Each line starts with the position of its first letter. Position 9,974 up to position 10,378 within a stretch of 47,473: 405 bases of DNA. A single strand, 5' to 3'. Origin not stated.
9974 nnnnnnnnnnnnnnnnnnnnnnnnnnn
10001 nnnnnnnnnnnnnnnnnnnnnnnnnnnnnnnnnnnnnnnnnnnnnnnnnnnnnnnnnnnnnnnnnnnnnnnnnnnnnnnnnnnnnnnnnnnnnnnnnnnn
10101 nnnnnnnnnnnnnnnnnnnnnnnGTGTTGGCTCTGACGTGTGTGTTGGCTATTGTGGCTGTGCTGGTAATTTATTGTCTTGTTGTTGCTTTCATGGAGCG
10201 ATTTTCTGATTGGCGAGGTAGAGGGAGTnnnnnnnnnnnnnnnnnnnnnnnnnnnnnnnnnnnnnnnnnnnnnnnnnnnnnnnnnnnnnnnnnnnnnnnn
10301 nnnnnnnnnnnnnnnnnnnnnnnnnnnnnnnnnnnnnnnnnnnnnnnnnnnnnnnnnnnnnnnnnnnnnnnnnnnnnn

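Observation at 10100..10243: Unannotated 35-codon hydrophobic peptide gene with a consensus Shine-Dalgarno between the SIR2-like gene and hokD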

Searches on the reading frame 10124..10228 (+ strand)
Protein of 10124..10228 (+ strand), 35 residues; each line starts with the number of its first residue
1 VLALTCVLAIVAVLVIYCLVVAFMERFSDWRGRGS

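Call 14: search_protein_families(library=ncbifam, proteins=[window:10124-10228:+], max_evalue=1)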
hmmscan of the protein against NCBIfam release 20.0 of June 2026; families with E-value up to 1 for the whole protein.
seq(35 aa): 3 families
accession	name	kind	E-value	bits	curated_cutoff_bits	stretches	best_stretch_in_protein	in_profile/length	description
NF008430.0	PRK11268.1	equivalog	0.0095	15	439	1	7-32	131-156/295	phosphate ABC transporter permease PstA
NF009998.0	PRK13468.1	equivalog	0.045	14.1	116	1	5-27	56-78/88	F0F1 ATP synthase subunit C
NF003256.0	PRK04214.1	equivalog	0.053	12.5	500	1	2-31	39-68/412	ribonuclease BN/unknown domain fusion protein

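Call 15: search_protein_families(library=pfam, proteins=[window:10124-10228:+], max_evalue=1)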
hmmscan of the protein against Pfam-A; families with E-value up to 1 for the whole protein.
seq(35 aa): 3 families
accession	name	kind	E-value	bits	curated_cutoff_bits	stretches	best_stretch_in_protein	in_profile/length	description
PF10717.14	ODV-E18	-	0.083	13.2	28.1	1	6-28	26-48/87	Occlusion-derived virus envelope protein ODV-E18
PF03579.19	SHP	-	0.13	12.3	27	1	7-31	24-48/65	Small hydrophobic protein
PF00137.26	ATP-synt_C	-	0.99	10.1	24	0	7-24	42-59/60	ATP synthase subunit C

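Call 16: search_protein_families(library=phrogs, proteins=[window:10124-10228:+], max_evalue=1)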
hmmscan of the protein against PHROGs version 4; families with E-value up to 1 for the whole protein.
seq(35 aa): 4 families
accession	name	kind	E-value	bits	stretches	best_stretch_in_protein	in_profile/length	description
phrog_23120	-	unknown function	0.027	15.9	1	7-32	19-43/102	-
phrog_25130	-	unknown function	0.16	12.7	1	3-30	11-38/61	-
phrog_26070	-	unknown function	0.25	12.7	1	6-32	10-36/65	-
phrog_814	-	unknown function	0.32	12.1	1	2-25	20-43/69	-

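Call 31: list_cluster_members(proteins=[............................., window:10124-10228:+, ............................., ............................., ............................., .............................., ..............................])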
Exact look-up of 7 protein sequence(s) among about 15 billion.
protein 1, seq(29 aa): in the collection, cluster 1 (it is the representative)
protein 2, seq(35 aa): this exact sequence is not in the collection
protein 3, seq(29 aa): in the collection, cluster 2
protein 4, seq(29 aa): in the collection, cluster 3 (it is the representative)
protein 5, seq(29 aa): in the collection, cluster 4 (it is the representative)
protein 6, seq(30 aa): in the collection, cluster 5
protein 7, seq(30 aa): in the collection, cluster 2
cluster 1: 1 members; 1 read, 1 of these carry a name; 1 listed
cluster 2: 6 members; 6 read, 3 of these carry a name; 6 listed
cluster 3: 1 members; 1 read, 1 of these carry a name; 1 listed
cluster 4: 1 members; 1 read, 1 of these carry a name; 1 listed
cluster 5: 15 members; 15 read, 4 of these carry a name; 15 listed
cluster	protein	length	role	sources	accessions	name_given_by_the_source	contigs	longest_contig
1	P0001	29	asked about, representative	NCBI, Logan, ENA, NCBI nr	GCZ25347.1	hypothetical protein HmCmsJML160_01706 [Escherichia coli]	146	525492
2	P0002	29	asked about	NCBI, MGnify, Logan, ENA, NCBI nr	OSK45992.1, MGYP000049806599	hypothetical protein EAIG_01195 [Escherichia coli B108]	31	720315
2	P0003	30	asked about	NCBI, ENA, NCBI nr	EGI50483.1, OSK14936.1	conserved hypothetical protein [Escherichia coli H299]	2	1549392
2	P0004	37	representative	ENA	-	-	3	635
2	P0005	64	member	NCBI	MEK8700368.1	hypothetical protein P2S52_24480, partial [Escherichia coli]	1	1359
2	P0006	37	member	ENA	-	-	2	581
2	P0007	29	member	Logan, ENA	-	-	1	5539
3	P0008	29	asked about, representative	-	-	Uncharacterised protein [Shigella flexneri] | Uncharacterized protein n=6 Tax=Enterobacteriaceae TaxID=543 RepID=A0A0M1UIT1_ECOLX | membrane protein [Escherichia coli]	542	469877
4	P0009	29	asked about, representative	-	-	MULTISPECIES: hypothetical protein [Enterobacteriaceae]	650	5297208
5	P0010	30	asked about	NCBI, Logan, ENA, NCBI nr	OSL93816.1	hypothetical protein EBAG_01619 [Escherichia coli T426]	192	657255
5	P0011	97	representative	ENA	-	-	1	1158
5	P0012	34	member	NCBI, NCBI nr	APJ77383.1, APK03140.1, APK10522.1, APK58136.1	membrane protein [Escherichia coli]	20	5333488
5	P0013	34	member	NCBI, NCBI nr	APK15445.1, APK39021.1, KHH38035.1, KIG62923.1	membrane protein [Escherichia coli]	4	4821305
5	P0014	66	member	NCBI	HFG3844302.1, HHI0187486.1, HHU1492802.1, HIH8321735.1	TPA: hypothetical protein ACP4NZ_004742, partial [Escherichia coli]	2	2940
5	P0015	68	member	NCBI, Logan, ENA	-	-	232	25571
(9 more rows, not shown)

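Call 39: search_protein_representatives(protein=window:10124-10228:+)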
Query: 35 residues. Proteins with E-value up to 0.001 (for the whole library): 0; up to 1e-10: 0; up to 1e-30: 0. The best 0 are listed.

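Call 54: search_protein_families(library=padloc, proteins=[window:10124-10228:+], max_evalue=1)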
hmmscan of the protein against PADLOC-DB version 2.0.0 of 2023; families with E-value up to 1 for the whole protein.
seq(35 aa): 0 families

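Call 86: predict_structure(protein=window:10124-10228:+)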
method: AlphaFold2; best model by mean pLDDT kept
length: 35 residues; sequences in the alignment: 1
mean_pLDDT: 90.3   pTM: 0.52
mean pLDDT of the five models: 90.3, 89.9, 88.7, 88.1, 87.6
residues with pLDDT >= 90: 25; 70-90: 8; 50-70: 2; < 50: 0
segments of 3 or more residues with pLDDT < 50: none
pLDDT, mean of each block of 10 residues (from residue 1): 93 98 91 69
secondary structure, 60 per line:
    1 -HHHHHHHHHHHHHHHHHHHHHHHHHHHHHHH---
elements in order: H2-32
